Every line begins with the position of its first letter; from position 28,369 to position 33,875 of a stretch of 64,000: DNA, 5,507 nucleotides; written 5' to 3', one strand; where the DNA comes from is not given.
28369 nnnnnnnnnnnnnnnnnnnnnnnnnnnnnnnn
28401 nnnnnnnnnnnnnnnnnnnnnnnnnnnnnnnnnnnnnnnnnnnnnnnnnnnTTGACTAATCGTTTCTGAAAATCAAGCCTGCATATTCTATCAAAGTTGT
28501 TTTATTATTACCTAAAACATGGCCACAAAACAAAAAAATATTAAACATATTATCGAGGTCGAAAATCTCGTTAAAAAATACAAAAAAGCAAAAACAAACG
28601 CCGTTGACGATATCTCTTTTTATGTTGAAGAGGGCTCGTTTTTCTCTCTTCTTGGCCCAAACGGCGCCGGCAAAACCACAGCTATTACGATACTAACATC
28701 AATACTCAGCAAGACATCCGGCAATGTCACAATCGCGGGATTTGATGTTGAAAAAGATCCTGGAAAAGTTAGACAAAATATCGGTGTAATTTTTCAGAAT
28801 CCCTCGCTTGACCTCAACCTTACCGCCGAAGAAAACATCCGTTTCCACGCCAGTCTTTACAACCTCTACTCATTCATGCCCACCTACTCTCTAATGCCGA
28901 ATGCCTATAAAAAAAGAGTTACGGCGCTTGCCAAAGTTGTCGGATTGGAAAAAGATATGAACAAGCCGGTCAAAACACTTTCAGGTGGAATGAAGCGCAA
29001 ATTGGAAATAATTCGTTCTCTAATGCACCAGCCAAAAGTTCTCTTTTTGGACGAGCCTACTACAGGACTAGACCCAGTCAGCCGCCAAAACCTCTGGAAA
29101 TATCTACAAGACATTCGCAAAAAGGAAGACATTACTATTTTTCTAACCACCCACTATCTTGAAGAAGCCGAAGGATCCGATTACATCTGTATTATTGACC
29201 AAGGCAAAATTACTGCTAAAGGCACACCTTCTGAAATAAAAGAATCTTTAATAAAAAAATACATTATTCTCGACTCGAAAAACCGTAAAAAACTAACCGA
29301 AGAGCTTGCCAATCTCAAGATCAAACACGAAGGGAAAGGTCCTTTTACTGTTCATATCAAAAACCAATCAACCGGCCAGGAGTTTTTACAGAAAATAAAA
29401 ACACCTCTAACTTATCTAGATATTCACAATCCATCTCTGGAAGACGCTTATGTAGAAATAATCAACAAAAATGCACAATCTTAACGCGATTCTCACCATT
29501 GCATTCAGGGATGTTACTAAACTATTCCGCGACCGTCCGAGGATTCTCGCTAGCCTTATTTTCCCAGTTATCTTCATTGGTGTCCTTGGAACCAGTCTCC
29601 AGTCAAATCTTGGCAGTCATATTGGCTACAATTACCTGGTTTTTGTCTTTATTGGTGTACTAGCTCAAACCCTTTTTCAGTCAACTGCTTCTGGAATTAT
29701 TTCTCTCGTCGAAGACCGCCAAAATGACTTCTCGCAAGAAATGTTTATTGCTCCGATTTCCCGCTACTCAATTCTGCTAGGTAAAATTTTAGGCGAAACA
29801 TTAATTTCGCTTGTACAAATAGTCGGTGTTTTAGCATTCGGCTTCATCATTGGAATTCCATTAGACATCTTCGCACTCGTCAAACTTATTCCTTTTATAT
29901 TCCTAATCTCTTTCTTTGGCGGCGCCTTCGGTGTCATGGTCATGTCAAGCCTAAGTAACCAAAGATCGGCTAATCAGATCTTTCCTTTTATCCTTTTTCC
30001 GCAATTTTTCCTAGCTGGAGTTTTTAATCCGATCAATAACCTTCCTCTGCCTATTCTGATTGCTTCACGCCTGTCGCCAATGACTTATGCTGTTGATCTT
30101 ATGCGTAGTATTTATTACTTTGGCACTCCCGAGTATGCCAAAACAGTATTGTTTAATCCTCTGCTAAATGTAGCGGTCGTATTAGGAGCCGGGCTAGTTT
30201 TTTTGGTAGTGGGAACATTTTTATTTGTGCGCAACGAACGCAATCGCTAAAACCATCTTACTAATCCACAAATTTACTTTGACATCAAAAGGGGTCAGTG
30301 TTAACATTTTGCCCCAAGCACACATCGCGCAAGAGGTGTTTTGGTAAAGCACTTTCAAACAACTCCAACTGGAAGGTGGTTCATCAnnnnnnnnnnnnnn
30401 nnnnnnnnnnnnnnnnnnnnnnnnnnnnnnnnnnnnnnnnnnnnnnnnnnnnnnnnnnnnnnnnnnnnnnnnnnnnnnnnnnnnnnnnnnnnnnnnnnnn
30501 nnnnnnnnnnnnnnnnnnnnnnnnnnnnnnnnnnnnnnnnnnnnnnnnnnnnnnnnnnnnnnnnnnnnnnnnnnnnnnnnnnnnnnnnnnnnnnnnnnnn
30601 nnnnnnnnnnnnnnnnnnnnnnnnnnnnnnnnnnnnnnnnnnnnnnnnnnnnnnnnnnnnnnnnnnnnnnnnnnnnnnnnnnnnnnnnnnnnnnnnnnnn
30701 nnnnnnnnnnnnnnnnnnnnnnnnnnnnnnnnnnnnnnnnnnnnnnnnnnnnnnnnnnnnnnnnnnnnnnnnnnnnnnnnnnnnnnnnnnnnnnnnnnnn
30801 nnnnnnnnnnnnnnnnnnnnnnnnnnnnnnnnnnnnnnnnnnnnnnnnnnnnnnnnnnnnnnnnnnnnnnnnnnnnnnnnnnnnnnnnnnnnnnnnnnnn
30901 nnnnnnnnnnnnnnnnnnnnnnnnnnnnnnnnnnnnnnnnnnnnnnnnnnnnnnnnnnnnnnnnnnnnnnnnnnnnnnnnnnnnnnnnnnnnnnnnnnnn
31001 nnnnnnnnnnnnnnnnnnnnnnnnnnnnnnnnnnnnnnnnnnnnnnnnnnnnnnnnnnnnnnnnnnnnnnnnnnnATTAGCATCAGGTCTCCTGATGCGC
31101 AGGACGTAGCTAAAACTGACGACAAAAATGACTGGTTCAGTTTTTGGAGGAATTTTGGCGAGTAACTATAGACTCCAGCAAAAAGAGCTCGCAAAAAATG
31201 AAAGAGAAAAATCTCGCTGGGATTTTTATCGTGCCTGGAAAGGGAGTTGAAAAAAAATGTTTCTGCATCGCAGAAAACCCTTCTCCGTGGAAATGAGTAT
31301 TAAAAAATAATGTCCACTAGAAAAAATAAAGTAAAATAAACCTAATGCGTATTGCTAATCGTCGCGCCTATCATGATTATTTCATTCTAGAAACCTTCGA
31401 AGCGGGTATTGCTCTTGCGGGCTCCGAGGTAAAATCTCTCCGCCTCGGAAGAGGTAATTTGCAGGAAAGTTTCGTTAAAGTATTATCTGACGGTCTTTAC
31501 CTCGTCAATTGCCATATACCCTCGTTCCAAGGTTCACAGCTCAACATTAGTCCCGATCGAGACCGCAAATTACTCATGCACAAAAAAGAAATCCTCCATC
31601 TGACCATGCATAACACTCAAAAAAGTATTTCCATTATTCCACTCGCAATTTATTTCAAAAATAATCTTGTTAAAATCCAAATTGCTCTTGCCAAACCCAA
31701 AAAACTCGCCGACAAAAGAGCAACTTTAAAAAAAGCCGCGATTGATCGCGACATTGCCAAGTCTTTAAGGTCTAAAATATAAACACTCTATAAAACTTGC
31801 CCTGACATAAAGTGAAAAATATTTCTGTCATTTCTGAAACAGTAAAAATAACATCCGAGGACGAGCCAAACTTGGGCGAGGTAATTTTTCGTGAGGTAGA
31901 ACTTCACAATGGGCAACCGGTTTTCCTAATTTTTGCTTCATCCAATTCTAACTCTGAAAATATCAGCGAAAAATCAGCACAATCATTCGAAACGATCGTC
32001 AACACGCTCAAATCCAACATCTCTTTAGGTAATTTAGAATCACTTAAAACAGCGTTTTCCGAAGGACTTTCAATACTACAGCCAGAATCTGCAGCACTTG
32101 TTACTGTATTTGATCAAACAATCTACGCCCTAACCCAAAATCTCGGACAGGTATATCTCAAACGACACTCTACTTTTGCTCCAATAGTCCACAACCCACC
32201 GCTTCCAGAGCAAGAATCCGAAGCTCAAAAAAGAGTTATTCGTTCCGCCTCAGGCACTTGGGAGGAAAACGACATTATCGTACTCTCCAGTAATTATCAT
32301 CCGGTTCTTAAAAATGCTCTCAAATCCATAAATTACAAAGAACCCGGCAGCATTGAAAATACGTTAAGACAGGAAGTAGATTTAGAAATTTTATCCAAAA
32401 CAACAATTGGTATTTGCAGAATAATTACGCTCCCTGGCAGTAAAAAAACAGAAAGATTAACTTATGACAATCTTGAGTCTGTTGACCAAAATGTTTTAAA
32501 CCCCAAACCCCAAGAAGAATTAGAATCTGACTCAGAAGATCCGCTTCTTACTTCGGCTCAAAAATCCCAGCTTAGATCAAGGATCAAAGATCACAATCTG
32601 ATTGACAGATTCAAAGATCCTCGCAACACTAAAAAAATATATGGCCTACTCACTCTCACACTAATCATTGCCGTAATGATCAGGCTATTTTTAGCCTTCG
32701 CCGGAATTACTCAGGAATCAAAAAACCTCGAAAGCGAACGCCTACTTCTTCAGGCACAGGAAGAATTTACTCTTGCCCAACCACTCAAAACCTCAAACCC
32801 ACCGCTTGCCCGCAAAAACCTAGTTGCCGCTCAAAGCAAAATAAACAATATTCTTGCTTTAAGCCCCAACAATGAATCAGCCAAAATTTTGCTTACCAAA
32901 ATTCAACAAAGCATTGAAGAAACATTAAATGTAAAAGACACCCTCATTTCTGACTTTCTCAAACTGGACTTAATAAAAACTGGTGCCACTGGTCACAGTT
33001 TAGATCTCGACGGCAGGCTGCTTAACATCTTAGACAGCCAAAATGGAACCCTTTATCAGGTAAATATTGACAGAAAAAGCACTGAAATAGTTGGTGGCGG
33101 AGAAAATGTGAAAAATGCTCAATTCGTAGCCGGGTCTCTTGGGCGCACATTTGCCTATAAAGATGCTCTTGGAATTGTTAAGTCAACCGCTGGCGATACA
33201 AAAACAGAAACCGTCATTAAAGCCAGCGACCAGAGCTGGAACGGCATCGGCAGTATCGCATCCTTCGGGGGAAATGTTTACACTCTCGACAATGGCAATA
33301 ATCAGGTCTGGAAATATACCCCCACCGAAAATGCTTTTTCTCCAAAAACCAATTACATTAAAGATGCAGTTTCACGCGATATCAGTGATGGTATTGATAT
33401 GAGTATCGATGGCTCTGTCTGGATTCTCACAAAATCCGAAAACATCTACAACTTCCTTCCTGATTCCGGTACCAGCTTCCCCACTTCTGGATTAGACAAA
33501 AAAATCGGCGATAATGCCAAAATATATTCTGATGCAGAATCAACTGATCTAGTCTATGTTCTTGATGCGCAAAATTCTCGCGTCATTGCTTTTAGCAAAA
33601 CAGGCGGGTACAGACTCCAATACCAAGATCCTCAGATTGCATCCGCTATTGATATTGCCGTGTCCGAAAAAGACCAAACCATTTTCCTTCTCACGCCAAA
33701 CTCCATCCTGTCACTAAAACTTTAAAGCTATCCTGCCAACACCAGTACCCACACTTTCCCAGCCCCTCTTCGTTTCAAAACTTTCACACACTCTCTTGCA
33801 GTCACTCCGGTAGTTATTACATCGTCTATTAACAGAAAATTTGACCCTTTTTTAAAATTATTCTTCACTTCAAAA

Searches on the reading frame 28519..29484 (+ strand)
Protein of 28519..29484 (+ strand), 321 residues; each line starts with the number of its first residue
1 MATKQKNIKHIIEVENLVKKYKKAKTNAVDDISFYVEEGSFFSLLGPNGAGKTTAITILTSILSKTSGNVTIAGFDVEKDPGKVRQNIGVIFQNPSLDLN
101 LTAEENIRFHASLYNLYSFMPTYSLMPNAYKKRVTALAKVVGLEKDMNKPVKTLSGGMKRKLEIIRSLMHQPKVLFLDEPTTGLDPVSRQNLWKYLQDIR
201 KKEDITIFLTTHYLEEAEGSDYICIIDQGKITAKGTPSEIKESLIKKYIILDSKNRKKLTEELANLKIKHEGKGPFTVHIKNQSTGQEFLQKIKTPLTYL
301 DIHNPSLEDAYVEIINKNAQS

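Call 24: search_protein_families(library=pfam, proteins=[window:28519-29484:+], max_evalue=0.001)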
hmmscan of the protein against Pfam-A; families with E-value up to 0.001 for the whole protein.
window:28519-29484:+ (321 aa): 5 families
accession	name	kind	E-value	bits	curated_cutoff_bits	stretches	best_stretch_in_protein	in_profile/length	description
PF00005.33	ABC_tran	-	1.8e-33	116.4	25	1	30-182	2-137/137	ABC transporter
PF13304.12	AAA_21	-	5.6e-10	40.2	27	1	153-212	237-298/304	AAA domain, putative AbiEii toxin, Type IV TA system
PF13732.12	DrrA1-3_C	-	1.1e-06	29.7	27.4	1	235-314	1-80/81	ATP-binding protein DrrA1-3-like, C-terminal domain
PF13175.12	AAA_15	-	0.00058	20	32.1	0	171-212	328-369/374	AAA ATPase domain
PF02463.25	SMC_N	-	0.00075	19.4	40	0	39-217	24-205/220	RecF/RecN/SMC N terminal domain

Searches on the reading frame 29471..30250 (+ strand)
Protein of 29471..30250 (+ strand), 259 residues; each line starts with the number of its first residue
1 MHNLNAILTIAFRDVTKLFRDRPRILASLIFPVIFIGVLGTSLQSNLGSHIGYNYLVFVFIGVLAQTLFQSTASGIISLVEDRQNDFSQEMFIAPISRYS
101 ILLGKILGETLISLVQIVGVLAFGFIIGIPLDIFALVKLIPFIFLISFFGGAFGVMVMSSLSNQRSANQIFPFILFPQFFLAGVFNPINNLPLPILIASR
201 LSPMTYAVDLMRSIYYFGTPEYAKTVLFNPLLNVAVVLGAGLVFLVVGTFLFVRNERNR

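Call 24: search_protein_families(library=pfam, proteins=[window:29471-30250:+], max_evalue=0.001)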
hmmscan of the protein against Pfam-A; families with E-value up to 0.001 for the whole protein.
window:29471-30250:+ (259 aa): 3 families
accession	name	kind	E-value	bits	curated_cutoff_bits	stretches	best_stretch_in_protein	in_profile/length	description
PF01061.29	ABC2_membrane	-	2.1e-26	93.2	26.9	1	7-216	3-211/211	ABC-2 type transporter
PF12698.13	ABC2_membrane_3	-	2.2e-17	63.6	31.6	1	52-248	159-345/347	ABC-2 family transporter protein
PF12679.13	ABC2_membrane_2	-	2e-05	24.4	27.2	1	93-255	104-281/283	ABC-2 family transporter protein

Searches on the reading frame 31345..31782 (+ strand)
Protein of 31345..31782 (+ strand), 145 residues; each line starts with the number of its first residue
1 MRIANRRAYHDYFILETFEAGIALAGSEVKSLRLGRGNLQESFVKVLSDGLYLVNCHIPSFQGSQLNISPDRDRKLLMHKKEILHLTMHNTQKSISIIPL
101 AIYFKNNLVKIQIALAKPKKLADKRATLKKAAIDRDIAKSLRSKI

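Call 24: search_protein_families(library=pfam, proteins=[window:31345-31782:+], max_evalue=0.001)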
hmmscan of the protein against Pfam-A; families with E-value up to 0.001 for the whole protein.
window:31345-31782:+ (145 aa): 1 family
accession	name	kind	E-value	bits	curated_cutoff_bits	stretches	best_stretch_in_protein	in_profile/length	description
PF01668.23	SmpB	-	7.9e-50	168.9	27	1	3-142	2-142/143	SmpB protein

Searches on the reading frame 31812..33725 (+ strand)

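Call 24: search_protein_families(library=pfam, proteins=[window:31812-33725:+], max_evalue=0.001)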
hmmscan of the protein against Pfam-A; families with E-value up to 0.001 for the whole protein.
window:31812-33725:+ (637 aa): 1 family
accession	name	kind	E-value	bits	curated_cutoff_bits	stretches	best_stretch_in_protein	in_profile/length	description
PF01436.27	NHL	-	0.00054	20.3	20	0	482-502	7-28/28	NHL repeat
